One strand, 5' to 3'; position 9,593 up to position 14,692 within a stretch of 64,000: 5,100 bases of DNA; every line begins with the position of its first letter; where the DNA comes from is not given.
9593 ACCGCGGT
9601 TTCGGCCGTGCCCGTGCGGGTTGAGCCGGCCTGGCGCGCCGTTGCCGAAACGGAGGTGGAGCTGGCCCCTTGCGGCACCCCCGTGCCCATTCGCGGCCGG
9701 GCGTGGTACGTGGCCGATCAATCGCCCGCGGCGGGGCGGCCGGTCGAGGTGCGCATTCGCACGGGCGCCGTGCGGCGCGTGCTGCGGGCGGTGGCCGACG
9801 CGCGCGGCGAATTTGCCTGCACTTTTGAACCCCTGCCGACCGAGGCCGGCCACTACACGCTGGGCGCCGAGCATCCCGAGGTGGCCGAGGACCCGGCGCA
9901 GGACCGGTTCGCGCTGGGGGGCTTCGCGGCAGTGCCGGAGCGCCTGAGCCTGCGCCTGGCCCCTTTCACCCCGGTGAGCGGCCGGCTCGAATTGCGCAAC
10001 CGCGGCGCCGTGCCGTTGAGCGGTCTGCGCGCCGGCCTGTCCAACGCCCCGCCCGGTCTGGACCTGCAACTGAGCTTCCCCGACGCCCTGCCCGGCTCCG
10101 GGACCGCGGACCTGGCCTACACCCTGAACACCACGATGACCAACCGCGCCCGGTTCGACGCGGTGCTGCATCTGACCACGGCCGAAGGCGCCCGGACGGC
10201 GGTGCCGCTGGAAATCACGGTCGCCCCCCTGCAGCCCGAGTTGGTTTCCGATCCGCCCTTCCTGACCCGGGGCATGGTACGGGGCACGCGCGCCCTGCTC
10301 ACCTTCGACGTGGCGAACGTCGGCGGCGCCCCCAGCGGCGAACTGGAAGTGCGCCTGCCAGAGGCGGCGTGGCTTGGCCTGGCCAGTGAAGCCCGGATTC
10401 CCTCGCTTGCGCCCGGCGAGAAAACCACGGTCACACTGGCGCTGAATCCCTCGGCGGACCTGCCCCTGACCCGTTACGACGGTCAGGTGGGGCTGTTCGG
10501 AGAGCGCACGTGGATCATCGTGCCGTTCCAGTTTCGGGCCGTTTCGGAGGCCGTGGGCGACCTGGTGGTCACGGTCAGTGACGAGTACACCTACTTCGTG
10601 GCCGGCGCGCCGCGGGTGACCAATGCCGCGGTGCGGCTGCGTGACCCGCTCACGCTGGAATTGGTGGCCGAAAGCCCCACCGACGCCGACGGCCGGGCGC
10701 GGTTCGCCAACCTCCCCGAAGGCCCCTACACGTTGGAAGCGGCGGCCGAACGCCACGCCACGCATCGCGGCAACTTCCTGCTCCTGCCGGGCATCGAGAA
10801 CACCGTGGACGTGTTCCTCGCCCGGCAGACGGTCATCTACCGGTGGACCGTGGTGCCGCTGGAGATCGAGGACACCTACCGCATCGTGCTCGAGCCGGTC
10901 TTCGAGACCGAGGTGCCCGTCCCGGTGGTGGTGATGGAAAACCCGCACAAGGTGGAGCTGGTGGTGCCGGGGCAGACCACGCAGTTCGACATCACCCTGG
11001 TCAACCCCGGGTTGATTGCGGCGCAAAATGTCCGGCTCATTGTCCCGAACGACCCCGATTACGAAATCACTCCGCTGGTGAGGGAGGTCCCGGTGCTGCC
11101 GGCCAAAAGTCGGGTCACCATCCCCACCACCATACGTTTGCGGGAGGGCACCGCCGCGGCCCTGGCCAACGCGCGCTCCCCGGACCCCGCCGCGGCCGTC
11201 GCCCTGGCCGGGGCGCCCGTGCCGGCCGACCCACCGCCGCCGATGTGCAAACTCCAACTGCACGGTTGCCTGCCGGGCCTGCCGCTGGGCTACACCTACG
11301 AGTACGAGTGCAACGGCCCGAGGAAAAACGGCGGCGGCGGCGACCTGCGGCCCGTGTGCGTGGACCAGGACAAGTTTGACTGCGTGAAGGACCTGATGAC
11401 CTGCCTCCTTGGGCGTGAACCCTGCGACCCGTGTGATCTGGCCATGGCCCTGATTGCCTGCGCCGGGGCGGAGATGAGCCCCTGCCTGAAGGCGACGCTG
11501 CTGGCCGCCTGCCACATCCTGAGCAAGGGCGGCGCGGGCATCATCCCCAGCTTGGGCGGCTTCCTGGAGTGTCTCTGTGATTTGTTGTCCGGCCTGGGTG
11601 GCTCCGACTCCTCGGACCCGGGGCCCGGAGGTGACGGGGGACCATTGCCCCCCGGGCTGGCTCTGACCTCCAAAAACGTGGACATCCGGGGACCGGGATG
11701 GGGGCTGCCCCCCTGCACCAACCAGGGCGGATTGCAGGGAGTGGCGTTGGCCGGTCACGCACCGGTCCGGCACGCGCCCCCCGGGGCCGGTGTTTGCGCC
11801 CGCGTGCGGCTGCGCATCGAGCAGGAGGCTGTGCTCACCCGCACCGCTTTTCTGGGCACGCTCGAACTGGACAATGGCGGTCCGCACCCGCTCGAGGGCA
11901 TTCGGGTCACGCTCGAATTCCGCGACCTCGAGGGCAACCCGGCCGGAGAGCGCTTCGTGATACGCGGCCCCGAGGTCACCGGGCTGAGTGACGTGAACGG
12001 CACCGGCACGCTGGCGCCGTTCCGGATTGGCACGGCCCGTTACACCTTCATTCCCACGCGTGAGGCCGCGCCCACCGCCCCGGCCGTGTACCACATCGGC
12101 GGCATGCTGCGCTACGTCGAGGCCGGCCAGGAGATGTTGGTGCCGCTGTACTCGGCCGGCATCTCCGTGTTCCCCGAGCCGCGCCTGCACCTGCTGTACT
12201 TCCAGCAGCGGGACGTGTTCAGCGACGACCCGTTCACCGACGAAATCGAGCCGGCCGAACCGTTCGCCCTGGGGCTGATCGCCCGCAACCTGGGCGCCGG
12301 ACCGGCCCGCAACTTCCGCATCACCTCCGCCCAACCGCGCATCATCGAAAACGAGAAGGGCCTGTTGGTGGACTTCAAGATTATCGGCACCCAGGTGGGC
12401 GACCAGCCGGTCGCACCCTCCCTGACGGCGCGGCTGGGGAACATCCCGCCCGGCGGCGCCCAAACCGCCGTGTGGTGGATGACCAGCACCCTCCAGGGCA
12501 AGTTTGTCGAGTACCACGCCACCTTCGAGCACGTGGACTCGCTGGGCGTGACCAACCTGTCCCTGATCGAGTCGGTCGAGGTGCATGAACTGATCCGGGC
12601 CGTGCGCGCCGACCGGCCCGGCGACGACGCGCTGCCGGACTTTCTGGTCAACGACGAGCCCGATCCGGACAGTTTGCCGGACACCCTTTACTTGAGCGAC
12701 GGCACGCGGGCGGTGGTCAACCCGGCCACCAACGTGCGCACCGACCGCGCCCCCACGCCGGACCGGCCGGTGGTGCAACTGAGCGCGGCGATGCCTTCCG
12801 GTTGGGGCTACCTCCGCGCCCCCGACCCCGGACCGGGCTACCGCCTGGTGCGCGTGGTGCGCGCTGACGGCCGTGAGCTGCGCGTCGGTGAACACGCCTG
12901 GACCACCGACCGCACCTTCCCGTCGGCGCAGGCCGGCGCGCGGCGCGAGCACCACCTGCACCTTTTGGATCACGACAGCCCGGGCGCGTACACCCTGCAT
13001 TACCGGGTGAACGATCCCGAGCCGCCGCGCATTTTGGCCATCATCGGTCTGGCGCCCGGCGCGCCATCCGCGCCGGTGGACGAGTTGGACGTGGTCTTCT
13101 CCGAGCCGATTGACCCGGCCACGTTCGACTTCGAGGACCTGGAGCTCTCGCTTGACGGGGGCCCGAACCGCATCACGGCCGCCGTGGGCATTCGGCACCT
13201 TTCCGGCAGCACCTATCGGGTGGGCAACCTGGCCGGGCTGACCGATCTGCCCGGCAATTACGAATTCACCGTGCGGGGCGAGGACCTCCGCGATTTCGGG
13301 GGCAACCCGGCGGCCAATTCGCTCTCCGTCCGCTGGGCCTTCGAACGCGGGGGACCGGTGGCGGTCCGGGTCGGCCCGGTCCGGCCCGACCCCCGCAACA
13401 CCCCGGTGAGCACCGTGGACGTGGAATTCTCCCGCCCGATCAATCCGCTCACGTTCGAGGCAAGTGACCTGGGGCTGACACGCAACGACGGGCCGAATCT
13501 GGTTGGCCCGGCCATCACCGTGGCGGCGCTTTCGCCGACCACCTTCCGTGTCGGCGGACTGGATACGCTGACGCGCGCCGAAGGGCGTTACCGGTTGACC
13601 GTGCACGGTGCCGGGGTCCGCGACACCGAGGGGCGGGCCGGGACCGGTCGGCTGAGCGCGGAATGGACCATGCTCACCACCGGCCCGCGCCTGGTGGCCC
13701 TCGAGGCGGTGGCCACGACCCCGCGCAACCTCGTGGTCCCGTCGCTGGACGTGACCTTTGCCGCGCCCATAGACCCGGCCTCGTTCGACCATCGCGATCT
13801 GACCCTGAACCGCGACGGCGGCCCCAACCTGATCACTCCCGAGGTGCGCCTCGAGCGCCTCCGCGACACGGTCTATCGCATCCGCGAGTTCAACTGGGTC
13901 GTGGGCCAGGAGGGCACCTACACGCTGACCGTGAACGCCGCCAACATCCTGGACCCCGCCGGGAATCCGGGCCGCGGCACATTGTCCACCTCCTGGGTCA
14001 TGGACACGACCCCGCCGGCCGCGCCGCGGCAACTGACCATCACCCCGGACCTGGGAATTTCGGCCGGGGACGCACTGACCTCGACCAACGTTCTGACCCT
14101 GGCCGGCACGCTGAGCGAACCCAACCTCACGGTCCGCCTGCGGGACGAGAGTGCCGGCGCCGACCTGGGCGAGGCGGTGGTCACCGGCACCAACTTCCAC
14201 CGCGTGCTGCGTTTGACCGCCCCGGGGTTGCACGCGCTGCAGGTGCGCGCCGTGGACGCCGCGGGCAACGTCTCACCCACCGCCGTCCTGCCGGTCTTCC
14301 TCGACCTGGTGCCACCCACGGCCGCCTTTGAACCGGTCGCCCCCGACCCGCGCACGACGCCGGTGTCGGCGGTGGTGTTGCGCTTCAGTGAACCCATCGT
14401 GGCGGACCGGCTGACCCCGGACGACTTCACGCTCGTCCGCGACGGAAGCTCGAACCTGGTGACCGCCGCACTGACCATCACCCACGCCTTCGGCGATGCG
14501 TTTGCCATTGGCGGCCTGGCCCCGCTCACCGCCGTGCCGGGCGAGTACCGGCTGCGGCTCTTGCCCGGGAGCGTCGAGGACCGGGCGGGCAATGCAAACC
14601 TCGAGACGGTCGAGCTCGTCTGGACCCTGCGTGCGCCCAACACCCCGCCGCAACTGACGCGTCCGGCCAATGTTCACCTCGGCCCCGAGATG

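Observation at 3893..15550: An 11.7-kb single ORF encodes a mosaic of at least ten module types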

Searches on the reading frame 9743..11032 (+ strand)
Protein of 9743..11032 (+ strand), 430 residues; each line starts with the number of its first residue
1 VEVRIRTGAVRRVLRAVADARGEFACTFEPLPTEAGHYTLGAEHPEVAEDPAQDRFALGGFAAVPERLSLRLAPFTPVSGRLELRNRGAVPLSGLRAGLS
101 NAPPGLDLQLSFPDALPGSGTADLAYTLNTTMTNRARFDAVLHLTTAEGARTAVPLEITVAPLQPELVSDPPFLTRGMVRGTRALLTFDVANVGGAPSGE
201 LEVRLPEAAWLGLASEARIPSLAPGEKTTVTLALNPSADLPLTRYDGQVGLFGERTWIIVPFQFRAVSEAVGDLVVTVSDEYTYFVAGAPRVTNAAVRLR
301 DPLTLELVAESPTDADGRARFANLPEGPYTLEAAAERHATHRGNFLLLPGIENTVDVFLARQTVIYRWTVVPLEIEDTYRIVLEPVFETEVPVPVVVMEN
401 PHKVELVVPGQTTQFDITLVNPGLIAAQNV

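Call 10: search_protein_families(library=pfam, proteins=[window:9743-11032:+], max_evalue=1)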
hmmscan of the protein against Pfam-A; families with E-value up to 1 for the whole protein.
window:9743-11032:+ (430 aa): 7 families
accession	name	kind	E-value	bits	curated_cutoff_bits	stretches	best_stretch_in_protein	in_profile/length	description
PF13620.12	CarboxypepD_reg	-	5.8e-10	39.8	32.3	1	292-359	14-81/82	Carboxypeptidase regulatory-like domain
PF10633.15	NPCBM_assoc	-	0.00041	20.9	24.4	1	180-240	3-64/78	NPCBM-associated, NEW3 domain of alpha-galactosidase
PF07705.17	CARDB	-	0.0034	18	22.7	1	179-236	16-71/101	CARDB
PF17210.9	SdrD_B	-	0.017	15.8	29.7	1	271-336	3-67/112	SdrD B-like domain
PF11974.14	bMG3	-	0.044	14.2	34.9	1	292-334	28-75/103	Bacterial alpha-2-macroglobulin MG3 domain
PF17802.7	SpaA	-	0.079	13.6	23.1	1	308-332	33-57/91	Prealbumin-like fold domain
PF14310.12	Fn3-like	-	0.14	12.7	25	0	221-239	28-45/71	Fibronectin type III-like domain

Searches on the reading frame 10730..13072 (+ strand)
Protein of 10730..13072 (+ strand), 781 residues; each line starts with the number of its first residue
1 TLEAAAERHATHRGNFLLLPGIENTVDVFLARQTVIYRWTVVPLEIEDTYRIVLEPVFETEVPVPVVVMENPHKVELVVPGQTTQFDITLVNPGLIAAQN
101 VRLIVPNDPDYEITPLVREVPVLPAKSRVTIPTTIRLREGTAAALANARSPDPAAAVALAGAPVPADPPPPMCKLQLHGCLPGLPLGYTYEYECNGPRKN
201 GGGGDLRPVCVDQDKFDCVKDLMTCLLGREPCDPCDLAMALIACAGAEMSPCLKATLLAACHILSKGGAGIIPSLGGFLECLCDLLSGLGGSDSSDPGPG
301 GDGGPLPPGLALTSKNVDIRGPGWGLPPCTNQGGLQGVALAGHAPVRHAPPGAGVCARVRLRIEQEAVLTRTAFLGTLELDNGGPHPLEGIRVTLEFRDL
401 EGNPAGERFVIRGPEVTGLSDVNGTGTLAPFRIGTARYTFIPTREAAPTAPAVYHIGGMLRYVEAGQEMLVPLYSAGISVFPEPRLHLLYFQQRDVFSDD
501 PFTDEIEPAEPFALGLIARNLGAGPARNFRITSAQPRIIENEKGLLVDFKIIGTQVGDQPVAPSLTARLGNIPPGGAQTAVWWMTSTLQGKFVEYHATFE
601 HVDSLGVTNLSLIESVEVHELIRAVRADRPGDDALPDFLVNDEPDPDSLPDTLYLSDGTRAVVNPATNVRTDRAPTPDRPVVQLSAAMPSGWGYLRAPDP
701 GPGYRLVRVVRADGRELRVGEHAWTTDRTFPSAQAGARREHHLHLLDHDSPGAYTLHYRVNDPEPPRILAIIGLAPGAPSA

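Call 28: search_protein_representatives(protein=window:10730-13072:+)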
Query: 781 residues. Proteins with E-value up to 0.001 (for the whole library): 3805; up to 1e-10: 2807; up to 1e-30: 1964. The best 150 are listed.
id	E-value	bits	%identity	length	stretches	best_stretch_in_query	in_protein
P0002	3.4e-247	839.1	55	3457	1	1-778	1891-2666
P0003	3.2e-238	809.4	52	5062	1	3-776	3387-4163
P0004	1.1e-230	784.5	39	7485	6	354-727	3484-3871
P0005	4.3e-230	782.5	52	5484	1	1-777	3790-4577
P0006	6.2e-227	772.1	53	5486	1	1-777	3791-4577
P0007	3.3e-215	733.3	50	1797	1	1-776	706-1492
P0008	5.7e-214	729.2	50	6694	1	1-776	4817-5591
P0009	2.9e-212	723.6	52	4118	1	1-770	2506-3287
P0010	2.0e-211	720.7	50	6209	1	3-776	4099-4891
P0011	2.6e-211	720.4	54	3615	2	335-776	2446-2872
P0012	7.0e-205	699.1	60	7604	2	351-777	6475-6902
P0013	2.7e-204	697.2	57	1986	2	350-769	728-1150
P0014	5.8e-204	696.1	50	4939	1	4-772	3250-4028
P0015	7.5e-201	685.8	49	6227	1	4-776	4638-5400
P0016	3.3e-199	680.4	57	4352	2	318-772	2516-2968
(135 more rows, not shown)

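Call 86: search_protein_families(library=ncbifam, proteins=[window:10730-13072:+], max_evalue=10)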
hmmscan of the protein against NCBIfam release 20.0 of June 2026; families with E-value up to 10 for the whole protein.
window:10730-13072:+ (781 aa): 1 family
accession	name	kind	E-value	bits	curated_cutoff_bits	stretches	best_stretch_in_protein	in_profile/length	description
TIGR01451.2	B_ant_repeat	repeat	0.099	12.7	24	1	78-103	8-33/53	DUF11 type repeat protein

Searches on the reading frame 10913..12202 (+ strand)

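Call 10: search_protein_families(library=pfam, proteins=[window:10913-12202:+], max_evalue=1)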
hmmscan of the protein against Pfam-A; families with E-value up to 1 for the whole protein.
window:10913-12202:+ (430 aa): 1 family
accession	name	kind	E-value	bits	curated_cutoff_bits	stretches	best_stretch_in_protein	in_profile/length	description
PF11906.13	DUF3426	-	0.18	12.3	27.7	0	313-349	69-104/147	Protein of unknown function (DUF3426)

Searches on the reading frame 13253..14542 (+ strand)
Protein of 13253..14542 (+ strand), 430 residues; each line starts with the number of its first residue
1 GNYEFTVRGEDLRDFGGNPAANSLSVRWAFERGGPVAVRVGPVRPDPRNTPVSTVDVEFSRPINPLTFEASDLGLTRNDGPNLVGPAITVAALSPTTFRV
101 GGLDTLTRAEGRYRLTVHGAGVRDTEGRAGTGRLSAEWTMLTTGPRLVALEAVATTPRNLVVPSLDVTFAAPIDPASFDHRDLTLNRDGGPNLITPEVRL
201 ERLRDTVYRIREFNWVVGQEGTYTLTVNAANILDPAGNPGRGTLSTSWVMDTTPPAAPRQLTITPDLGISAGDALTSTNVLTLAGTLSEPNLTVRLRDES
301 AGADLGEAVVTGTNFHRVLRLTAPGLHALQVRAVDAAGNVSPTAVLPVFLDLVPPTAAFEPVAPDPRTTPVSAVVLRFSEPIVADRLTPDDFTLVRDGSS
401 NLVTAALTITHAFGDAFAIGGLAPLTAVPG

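Call 10: search_protein_families(library=pfam, proteins=[window:13253-14542:+], max_evalue=1)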
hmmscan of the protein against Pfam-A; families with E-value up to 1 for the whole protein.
window:13253-14542:+ (430 aa): 7 families
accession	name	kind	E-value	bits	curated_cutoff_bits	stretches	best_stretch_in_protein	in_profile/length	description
PF13205.12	Big_5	-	5e-08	34.1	23.6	0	48-128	15-93/105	Bacterial Ig-like domain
PF19077.6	Big_13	-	7e-07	30.1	27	1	261-351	9-101/102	Bacterial Ig-like domain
PF17936.7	Big_6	-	0.0009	19.9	27.6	1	280-347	14-80/83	Bacterial Ig domain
PF18981.6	InlK_D3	-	0.001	19.5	25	0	310-342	35-67/75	Internalin K domain (D3/D4)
PF00801.26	PKD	-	0.0011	19.4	23.5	0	205-231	48-67/80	PKD domain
PF04234.18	CopC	-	0.011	17.1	23.3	0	50-117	17-74/92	CopC domain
PF06832.18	BiPBP_C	-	0.082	13.3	26.8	0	307-341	53-86/90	Penicillin-Binding Protein C-terminus Family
